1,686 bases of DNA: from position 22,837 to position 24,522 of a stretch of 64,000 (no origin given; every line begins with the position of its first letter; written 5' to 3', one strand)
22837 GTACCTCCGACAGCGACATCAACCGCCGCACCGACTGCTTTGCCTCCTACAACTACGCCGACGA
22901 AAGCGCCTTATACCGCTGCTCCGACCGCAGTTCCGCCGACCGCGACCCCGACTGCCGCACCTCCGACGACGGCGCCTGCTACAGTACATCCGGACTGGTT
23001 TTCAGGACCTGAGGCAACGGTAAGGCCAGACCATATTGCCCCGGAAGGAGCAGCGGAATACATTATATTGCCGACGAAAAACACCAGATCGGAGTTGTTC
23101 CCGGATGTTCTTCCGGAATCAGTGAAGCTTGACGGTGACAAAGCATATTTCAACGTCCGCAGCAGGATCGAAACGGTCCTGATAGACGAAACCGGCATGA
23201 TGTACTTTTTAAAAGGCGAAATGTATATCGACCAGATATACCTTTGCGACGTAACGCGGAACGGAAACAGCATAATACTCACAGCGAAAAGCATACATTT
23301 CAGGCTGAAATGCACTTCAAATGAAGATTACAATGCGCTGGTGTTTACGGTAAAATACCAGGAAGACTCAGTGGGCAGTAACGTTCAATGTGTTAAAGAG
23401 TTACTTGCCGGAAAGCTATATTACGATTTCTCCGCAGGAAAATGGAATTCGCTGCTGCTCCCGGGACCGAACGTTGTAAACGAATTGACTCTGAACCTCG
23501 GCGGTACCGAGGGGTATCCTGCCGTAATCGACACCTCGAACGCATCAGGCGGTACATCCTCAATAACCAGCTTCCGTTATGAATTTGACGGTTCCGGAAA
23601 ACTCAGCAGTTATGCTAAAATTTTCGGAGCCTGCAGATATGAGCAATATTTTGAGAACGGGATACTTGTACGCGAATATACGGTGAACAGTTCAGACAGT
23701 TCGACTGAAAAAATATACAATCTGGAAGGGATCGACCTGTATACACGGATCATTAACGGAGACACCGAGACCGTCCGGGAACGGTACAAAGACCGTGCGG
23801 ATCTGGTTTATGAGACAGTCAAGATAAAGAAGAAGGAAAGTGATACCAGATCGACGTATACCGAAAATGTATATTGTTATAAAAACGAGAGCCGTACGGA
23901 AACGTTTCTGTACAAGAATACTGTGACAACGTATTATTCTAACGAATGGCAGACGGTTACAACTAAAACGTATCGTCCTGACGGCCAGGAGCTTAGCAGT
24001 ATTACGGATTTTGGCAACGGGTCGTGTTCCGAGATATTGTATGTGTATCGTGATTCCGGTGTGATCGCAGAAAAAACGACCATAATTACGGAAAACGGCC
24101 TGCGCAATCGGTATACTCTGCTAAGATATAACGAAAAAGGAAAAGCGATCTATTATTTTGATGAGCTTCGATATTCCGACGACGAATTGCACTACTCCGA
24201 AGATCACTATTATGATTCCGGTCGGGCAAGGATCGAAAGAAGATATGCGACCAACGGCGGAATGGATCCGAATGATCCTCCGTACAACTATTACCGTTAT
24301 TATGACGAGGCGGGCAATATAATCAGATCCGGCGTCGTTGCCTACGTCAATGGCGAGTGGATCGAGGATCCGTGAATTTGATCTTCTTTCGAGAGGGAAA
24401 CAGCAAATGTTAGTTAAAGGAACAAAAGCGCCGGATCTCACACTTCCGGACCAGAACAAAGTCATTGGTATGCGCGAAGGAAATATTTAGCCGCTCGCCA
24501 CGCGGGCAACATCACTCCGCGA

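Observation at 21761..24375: ECF sigma factor paired with a membrane protein whose extracytoplasmic part is a PT-rich stalk plus YD (RHS-type) repeats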

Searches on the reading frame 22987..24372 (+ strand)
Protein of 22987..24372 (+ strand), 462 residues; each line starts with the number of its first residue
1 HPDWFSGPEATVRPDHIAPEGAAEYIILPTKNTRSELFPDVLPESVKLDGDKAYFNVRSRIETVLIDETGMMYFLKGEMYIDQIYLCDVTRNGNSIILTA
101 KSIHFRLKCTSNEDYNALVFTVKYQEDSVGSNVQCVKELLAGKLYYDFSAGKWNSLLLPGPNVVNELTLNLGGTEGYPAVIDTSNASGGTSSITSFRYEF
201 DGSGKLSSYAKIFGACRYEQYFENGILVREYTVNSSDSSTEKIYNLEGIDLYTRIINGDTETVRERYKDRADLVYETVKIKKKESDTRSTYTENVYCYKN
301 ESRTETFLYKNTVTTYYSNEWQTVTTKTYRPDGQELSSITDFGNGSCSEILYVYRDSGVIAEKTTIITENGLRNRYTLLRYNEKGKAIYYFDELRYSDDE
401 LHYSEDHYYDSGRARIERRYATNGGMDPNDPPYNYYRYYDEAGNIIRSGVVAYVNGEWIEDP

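Call 7: find_homologous_proteins(query=window:22987-24372:+, max_evalue=0.01)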
Query seq(462 aa) (462 aa): 1 proteins with E <= 0.01 among 7636 candidates.
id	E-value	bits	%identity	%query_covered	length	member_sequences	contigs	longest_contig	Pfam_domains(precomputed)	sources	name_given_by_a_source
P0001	0.0e+0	1052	100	100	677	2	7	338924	-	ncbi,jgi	jgi:hypothetical protein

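Call 10: find_encoding_contigs(protein=P0001, flank=6000, max_places=10)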
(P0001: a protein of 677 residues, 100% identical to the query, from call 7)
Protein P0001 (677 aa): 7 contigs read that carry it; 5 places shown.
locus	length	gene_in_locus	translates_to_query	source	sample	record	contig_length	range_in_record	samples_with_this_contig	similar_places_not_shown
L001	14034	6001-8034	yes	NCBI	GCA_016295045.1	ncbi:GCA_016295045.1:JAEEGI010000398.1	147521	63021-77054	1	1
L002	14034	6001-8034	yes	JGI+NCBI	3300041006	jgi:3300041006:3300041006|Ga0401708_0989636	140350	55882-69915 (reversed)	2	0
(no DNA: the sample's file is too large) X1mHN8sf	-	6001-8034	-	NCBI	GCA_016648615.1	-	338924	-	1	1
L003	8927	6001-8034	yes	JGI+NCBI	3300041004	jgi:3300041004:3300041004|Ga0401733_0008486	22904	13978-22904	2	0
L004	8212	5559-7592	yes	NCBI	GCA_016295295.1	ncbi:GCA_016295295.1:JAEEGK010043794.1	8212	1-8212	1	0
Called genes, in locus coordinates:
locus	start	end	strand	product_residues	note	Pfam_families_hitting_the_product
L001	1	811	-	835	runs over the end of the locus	PF00933:Glyco_hydro_3, PF01915:Glyco_hydro_3_C, PF14310:Fn3-like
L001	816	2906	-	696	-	PF22848:ASD1_dom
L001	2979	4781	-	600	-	PF07881:Fucose_iso_N1, PF07882:Fucose_iso_N2, PF02952:Fucose_iso_C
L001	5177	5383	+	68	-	-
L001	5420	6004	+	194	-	PF04542:Sigma70_r2, PF08281:Sigma70_r4_2 (weak)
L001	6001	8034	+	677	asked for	-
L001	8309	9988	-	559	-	PF00501:AMP-binding, PF13193:AMP-binding_C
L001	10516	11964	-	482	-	PF02386:TrkH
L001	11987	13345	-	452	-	PF01488:Shikimate_DH (faint), PF02254:TrkA_N, PF03435:Sacchrp_dh_NADP (faint), PF03807:F420_oxidored (faint), PF13241:NAD_binding_7 (faint), PF02080:TrkA_C, PF02254:TrkA_N, PF02080:TrkA_C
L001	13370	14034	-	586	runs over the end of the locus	PF07497:Rho_RNA_bind, PF00006:ATP-synt_ab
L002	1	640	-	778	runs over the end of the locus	PF00933:Glyco_hydro_3, PF01915:Glyco_hydro_3_C, PF14310:Fn3-like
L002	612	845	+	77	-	-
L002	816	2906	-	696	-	PF22848:ASD1_dom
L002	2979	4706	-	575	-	PF07881:Fucose_iso_N1, PF07882:Fucose_iso_N2, PF02952:Fucose_iso_C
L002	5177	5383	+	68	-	-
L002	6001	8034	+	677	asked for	-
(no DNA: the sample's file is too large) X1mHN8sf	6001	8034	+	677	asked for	-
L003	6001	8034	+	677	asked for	-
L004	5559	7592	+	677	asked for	-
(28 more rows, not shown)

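Call 20: search_protein_representatives(protein=window:22987-24372:+)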
Query: 462 residues. Proteins with E-value up to 0.001 (for the whole library): 12; up to 1e-10: 11; up to 1e-30: 5. The best 12 are listed.
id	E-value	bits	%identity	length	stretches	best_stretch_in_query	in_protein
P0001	0.0e+00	1052.0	100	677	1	1-462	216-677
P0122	5.2e-121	421.1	46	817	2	2-460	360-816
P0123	1.8e-66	241.3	35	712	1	8-461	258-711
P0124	1.7e-38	149.0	31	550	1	14-460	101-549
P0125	2.0e-31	125.8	33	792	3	6-307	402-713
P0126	1.9e-30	122.6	35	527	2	7-303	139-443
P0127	4.3e-21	91.7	29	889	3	154-460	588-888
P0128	2.1e-20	89.4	27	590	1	15-460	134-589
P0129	4.8e-20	88.2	27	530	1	16-460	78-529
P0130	5.1e-20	88.2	27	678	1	7-460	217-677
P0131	6.7e-11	58.1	29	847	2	158-460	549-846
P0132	3.6e-06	42.5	49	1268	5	437-459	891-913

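Call 26: search_solved_structures(query=A1, max_evalue=10)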
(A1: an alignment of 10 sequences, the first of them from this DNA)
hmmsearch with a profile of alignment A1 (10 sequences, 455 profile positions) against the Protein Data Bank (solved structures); distinct sequences matched with E-value up to 10: 3.
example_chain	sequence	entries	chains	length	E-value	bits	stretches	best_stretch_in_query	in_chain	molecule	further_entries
3di2_A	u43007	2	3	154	0.048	15.7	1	41-117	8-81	Interleukin-7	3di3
9ifo_A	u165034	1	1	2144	0.74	11.7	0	184-230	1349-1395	Teneurin-Like Protein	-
9pt5_A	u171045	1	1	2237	0.85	11.5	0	184-230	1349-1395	Teneurin-like protein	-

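Call 30: predict_structure(alignment_id=A1)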
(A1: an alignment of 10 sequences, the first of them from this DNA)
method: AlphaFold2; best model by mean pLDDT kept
length: 462 residues; sequences in the alignment: 10
mean_pLDDT: 88.4   pTM: 0.77
mean pLDDT of the five models: 88.4, 88.3, 88.1, 86.3, 85.5
residues with pLDDT >= 90: 265; 70-90: 162; 50-70: 29; < 50: 6
segments of 3 or more residues with pLDDT < 50: 1-3, 6-8
pLDDT, mean of each block of 10 residues (from residue 1): 47 81 85 75 93 93 84 89 94 92 89 88 75 77 73 72 93 89 85 91 86 94 91 92 94 97 96 97 93 98 96 90 96 96 93 94 95 93 94 85 94 93 72 92 95 89 73
secondary structure, 60 per line:
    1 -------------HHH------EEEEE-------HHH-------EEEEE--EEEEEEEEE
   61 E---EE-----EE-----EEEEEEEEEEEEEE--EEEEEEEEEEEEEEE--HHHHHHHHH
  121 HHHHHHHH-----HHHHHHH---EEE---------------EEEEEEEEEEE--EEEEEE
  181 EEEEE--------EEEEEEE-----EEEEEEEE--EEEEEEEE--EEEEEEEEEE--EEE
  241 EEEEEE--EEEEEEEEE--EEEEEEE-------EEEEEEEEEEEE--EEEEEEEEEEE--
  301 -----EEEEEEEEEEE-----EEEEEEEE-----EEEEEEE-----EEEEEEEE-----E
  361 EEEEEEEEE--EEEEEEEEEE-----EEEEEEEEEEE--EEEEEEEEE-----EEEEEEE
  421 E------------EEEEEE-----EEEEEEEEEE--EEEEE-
elements in order: E23-27 E45-49 E52-61 E79-92 E95-109 H112-128 H134-140 E144-146 E162-172 E175-185 E194-200 E206-213 E216-223 E226-235 E238-246 E249-257 E260-266 E274-285 E288-298 E306-316 E322-329 E335-341 E347-354 E360-369 E372-381 E387-397 E400-408 E414-421 E434-439 E445-454 E457-461

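Call 33: fold_search(model_id=the predicted structure, library=pdb)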
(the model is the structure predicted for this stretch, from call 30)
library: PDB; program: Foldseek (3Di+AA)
matches with E <= 10: 1101; with E <= 0.001: 25
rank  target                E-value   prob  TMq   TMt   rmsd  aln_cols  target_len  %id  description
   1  8fia_A                2.0e-08  1.00  0.15  0.05  33.3       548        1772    9  The structure of fly Teneurin self assembly (released 2023-05-03)
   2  7q97_A                8.3e-08  0.99  0.13  0.06  34.2       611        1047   11  Structure of the bacterial type VI secretion system effector RhsA. (released 2021-12-22)
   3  8r50_A                1.4e-06  1.00  0.15  0.05  33.5       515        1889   13  Mouse teneurin-3 compact dimer - A1B1 isoform (released 2024-05-08)
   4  8uxt                  2.8e-06  0.98  0.13  0.06  33.1       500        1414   11  Acinetobacter baumannii Tse15 Rhs effector, toxin cleavage mutant (D1369N, D1391N) (released 2024-10-09)
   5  8qja_D                3.9e-06  0.85  0.10  0.06  28.0       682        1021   10  T6SS-linked Rhs repeat protein - Advenella mimigardefordensis VgrG-Rhs core (released 2024-09-25)
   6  8uy4_A                4.5e-06  0.96  0.13  0.06  33.4       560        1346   10  Acinetobacter baumannii Tse15 Rhs effector (released 2024-10-09)
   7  8qja_B                1.8e-05  0.60  0.08  0.04  28.0       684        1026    8  T6SS-linked Rhs repeat protein - Advenella mimigardefordensis VgrG-Rhs core (released 2024-09-25)
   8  8cp6_B                4.4e-05  0.91  0.13  0.07  32.2       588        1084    9  Type six secretion system exported effector 5 (Tse5) (released 2023-12-06)
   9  6kk9_C                4.8e-05  1.00  0.26  0.53   8.4       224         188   12  A Crystal structure of OspA mutant (released 2020-07-29)
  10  6suq                  6.4e-05  0.98  0.19  0.05  34.4       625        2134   10  Crystal Structure of TcdB2-TccC3-TEV (released 2019-12-04)
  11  6h6e_F                6.4e-05  0.75  0.12  0.05  34.9       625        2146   11  PTC3 holotoxin complex from Photorhabdus luminecens in prepore state (TcdA1, TcdB2, TccC3) (released 2018-10-03)
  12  6suf_F                6.7e-05  0.98  0.19  0.05  35.5       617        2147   10  Structure of Photorhabdus luminescens Tc holotoxin pore (released 2019-11-06)
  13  2hkd                  7.1e-05  1.00  0.17  0.22  19.0       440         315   12  The crystal structure of engineered OSPA (released 2006-11-21)
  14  6kk9_B                1.1e-04  1.00  0.26  0.52   8.4       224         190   13  A Crystal structure of OspA mutant (released 2020-07-29)
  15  2oy8                  1.7e-04  1.00  0.23  0.32  15.6       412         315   12  The crystal structure of OspA mutant (released 2008-03-04)
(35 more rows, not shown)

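Call 37: search_protein_families(library=pfam, proteins=[P0122, P0123, P0124, P0125, P0126, P0127, P0128, P0129, P0130, P0131], max_evalue=5)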
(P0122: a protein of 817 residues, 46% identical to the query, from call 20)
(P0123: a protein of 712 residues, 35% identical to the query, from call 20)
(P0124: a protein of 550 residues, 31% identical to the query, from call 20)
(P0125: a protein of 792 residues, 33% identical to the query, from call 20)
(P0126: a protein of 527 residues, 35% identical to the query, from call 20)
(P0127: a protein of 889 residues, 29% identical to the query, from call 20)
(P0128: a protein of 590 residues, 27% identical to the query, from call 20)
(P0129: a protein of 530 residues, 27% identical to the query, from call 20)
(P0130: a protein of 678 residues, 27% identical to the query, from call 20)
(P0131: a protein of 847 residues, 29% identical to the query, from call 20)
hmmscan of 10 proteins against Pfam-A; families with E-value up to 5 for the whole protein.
P0122 (817 aa): 0 families

P0123 (712 aa): 1 family
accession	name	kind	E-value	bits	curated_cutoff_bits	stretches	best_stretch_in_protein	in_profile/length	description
PF07661.19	MORN_2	-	0.00026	21.3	29.6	0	660-671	7-18/22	MORN repeat variant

P0124 (550 aa): 1 family
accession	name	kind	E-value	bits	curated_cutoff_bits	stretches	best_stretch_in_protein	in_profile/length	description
PF00404.24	Dockerin_1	-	4.4e-09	36.9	22.9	1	26-78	2-56/57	Dockerin type I domain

P0125 (792 aa): 1 family
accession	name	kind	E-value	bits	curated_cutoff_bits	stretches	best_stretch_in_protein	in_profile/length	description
PF07661.19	MORN_2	-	1.5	9.8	29.6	1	622-637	3-18/22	MORN repeat variant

P0126 (527 aa): 1 family
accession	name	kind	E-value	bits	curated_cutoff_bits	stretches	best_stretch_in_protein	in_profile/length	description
PF07661.19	MORN_2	-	0.23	12.2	29.6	1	356-371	3-18/22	MORN repeat variant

P0127 (889 aa): 4 families
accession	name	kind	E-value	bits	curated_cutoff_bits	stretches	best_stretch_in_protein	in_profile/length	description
PF13088.12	BNR_2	-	0.02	14.7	31.4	1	726-763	63-101/277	BNR repeat-like domain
PF21268.3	Helic-prim_T7_N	-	0.031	15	27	0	861-877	31-47/59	Bacteriophage T7 DNA helicase/primase, N-terminal a+b fold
PF07661.19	MORN_2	-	0.058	14.1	29.6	0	865-878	6-19/22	MORN repeat variant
PF10428.14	SOG2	-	1.7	8.4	26.9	1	77-250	206-346/475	RAM signalling pathway protein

P0128 (590 aa): 1 family
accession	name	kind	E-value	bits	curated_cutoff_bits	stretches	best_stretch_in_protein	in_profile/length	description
PF07661.19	MORN_2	-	0.0068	16.9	29.6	0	346-357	6-17/22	MORN repeat variant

P0129 (530 aa): 0 families

P0130 (678 aa): 0 families

P0131 (847 aa): 1 family
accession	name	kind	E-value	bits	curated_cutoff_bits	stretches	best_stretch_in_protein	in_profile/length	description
PF07661.19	MORN_2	-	0.019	15.6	29.6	1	820-836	3-19/22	MORN repeat variant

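Call 79: find_homologous_proteins(query=A1, max_evalue=0.001)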
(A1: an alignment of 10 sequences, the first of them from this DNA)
Query A1 (10 sequences) (462 aa, profile of the alignment): 2 proteins with E <= 0.001 among 8000 candidates.
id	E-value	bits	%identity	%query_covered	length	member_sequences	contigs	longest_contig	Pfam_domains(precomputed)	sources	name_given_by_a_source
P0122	3.4e-166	572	47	100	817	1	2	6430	-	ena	-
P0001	3.9e-164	565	100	100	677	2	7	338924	-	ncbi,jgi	jgi:hypothetical protein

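Call 80: find_encoding_contigs(protein=P0124, flank=5000, max_places=3)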
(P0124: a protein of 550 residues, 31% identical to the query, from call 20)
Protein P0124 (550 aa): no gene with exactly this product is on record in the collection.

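Call 81: find_encoding_contigs(protein=P0123, flank=5000, max_places=3)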
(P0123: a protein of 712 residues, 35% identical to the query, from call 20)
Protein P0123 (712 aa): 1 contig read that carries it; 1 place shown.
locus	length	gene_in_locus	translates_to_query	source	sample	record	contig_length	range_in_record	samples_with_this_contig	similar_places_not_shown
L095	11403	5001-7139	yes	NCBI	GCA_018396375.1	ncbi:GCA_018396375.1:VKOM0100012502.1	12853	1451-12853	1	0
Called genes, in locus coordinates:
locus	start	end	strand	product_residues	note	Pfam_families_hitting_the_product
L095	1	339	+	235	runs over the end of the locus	-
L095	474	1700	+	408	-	PF00579:tRNA-synt_1b, PF22421:SYY_C-terminal, PF01479:S4 (weak)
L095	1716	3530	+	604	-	-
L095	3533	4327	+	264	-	PF02811:PHP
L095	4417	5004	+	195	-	PF04542:Sigma70_r2, PF08281:Sigma70_r4_2 (weak)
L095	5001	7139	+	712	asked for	-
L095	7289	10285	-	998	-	-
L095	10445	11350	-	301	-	PF00754:F5_F8_type_C, PF05808:Podoplanin (weak)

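Call 82: find_encoding_contigs(protein=P0130, flank=5000, max_places=3)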
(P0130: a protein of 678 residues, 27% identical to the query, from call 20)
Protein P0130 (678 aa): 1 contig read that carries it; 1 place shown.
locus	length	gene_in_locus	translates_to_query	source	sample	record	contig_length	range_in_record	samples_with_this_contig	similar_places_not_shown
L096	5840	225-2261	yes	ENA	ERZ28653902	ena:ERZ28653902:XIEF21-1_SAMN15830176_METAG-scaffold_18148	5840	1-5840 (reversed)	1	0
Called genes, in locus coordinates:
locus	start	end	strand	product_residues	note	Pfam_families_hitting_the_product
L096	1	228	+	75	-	?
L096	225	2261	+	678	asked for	-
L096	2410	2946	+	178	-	-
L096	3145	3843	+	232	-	-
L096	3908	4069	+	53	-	-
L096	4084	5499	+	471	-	PF13855:LRR_8 (faint), PF13306:LRR_5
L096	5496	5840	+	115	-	?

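Call 84: search_dna_similar(query=window:22987-24372:+, collection=plasmids, mode=protein, max_evalue=0.001, max_rows=8)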
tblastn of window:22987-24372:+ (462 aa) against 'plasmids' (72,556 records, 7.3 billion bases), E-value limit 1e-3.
No match.

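Call 85: search_dna_similar(query=window:22987-24372:+, collection=phages, mode=protein, max_evalue=0.001, max_rows=8)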
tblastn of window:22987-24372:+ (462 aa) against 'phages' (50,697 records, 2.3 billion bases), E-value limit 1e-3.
No match.

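Call 89: list_cluster_members(proteins=[P0001, P0123, P0124, P0127, P0129])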
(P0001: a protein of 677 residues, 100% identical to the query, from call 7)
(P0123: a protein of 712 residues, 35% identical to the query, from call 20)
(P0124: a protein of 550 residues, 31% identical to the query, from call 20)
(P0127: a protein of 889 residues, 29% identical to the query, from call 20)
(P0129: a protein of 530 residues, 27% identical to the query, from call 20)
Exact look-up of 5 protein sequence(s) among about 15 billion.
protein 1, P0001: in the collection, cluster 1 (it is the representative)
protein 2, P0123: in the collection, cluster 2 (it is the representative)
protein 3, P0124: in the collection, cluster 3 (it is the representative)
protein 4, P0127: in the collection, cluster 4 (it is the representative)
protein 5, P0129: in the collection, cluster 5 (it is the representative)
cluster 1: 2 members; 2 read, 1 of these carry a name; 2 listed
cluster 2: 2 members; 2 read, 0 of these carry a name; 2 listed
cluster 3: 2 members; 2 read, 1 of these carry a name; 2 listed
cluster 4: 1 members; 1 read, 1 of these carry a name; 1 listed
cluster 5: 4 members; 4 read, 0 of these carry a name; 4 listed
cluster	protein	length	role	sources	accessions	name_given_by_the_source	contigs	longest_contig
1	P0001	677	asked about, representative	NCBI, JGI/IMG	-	hypothetical protein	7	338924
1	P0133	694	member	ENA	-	-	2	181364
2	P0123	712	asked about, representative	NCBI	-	-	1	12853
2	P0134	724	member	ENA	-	-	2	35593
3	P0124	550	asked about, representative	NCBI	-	-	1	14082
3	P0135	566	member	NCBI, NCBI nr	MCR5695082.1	MAG: dockerin type I repeat-containing protein [Clostridia bacterium] | dockerin type I repeat-containing protein [Clostridia bacterium]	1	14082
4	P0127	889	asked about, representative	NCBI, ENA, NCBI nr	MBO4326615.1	MAG: hypothetical protein J5950_05035 [Clostridia bacterium] | hypothetical protein [Clostridia bacterium]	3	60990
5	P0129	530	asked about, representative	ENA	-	-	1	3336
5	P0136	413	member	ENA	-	-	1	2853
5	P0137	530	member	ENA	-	-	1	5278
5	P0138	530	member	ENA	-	-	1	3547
